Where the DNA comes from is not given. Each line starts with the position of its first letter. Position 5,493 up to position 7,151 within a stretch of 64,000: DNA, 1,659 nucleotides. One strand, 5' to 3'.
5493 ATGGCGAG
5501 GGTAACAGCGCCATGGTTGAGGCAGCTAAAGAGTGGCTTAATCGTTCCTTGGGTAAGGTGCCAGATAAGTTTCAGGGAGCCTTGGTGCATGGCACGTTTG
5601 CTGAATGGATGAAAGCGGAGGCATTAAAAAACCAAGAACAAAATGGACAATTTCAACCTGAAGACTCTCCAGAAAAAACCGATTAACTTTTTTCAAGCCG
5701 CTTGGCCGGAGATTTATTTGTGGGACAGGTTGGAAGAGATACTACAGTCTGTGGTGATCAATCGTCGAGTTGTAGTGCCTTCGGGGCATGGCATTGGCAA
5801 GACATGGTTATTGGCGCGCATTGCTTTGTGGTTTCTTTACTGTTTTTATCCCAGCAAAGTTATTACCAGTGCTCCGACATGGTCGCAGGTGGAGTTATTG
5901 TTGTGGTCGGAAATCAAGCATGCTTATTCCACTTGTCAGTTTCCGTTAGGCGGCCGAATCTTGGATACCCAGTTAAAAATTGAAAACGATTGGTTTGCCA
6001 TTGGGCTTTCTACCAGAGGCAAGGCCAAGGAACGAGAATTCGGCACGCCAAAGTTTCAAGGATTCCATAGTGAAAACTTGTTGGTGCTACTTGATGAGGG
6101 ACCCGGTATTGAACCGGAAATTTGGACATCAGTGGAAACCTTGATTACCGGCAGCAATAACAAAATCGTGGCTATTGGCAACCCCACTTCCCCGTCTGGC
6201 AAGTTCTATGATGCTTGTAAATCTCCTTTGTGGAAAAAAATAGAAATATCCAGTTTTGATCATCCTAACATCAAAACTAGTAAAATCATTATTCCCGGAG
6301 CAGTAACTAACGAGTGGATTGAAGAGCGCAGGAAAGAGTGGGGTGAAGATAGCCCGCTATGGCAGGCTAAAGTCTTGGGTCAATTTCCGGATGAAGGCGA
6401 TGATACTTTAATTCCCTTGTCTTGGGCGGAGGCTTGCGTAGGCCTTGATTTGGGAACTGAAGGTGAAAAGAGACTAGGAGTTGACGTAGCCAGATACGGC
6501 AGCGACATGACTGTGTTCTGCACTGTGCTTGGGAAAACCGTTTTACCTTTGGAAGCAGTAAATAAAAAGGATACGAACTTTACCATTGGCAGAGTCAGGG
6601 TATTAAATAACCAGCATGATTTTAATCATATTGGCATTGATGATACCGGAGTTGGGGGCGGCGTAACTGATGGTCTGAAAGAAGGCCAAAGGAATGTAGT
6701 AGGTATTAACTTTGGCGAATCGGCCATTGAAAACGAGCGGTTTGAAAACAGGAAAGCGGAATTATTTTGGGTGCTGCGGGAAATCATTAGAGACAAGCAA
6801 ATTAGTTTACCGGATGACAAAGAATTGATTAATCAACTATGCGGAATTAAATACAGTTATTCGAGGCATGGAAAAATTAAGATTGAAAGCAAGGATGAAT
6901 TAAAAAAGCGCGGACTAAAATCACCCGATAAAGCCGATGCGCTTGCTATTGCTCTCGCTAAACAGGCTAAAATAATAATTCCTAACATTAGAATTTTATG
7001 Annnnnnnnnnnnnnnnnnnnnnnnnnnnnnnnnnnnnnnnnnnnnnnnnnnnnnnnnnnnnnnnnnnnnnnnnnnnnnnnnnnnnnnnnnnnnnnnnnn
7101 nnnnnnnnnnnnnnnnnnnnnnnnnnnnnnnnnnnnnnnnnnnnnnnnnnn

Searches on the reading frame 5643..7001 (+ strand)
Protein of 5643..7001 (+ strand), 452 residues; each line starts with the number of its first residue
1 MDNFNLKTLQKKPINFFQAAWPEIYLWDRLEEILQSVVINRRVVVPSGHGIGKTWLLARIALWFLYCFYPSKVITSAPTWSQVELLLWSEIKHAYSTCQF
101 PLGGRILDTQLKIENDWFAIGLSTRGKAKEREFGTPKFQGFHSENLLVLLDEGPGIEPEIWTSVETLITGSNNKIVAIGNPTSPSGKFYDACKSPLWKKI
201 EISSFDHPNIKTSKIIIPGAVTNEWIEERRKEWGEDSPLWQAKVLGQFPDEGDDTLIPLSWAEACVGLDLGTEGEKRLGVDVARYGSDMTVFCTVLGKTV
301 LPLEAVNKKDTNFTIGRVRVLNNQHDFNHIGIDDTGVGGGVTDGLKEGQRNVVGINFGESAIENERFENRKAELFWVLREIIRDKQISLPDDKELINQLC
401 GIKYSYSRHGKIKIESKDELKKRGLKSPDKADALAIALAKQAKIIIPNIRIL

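Call 96: search_dna_similar(query=window:5643-7001:+, collection=phages, mode=protein, max_evalue=0.001, max_rows=8)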
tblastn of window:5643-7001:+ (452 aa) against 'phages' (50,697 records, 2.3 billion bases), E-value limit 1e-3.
Records with a match: 497; places in all: 497; records where one place covers at least 80% of the query: 212.
Best place of each record, by identity: <60% 497.
By first word of the organism name: Salinibacter 184; Vibrio 35; Microbacterium 33; Escherichia 32; Arthrobacter 29; Streptomyces 24; Clostridium 18; Salmonella 17; Xanthomonas 16; Liberibacter 14; and 38 more.
By host as written in the record: Salinibacter ruber M8 184; - 55; Arthrobacter sp. ATCC 21022 26; Escherichia coli 13; Streptomyces griseus ATCC 10137 10; Microbacterium foliorum NRRL B-24224 SEA 9; Microbacterium foliorum NRRL B-24224 8; Clostridium perfringens 7; and 104 more.
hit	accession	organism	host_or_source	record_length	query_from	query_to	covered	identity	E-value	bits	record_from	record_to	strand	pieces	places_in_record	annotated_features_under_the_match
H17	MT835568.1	Bacteriophage sp.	human fecal samples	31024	23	428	90%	37.2%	1e-69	245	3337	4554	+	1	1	record has no annotation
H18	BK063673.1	Caudoviricetes sp. vir525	Methanosarcinales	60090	24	428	90%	34.8%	3e-70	247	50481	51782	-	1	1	terminase large subunit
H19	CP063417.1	Parageobacillus phage JGon-2020a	Parageobacillus thermoglucosidasius 23.6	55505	13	428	92%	32.2%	1e-46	178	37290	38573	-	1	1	record has no annotation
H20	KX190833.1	Bacillus phage vB_BtS_BMBtp14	Bacillus thuringiensis BGSC 4AJ1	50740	31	428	88%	33.6%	4e-39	156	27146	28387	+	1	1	terminase B protein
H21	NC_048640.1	Bacillus phage vB_BtS_BMBtp14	Bacillus thuringiensis BGSC 4AJ1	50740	31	428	88%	33.6%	4e-39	156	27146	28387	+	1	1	DEAD/DEAH box helicase family protein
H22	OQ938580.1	Arthrobacter phage Ottawa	Arthrobacter globiformis B-2979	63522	12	428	92%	31.5%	7e-56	205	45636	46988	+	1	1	77: terminase large subunit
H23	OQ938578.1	Arthrobacter phage Kharcho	Arthrobacter globiformis B-2979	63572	12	428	92%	31.5%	7e-56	205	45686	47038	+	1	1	77: terminase large subunit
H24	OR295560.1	Clostridioides phage phiCD508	Clostridioides difficile LCUS 0508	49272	32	428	88%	33.1%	1e-46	179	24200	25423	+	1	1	hypothetical protein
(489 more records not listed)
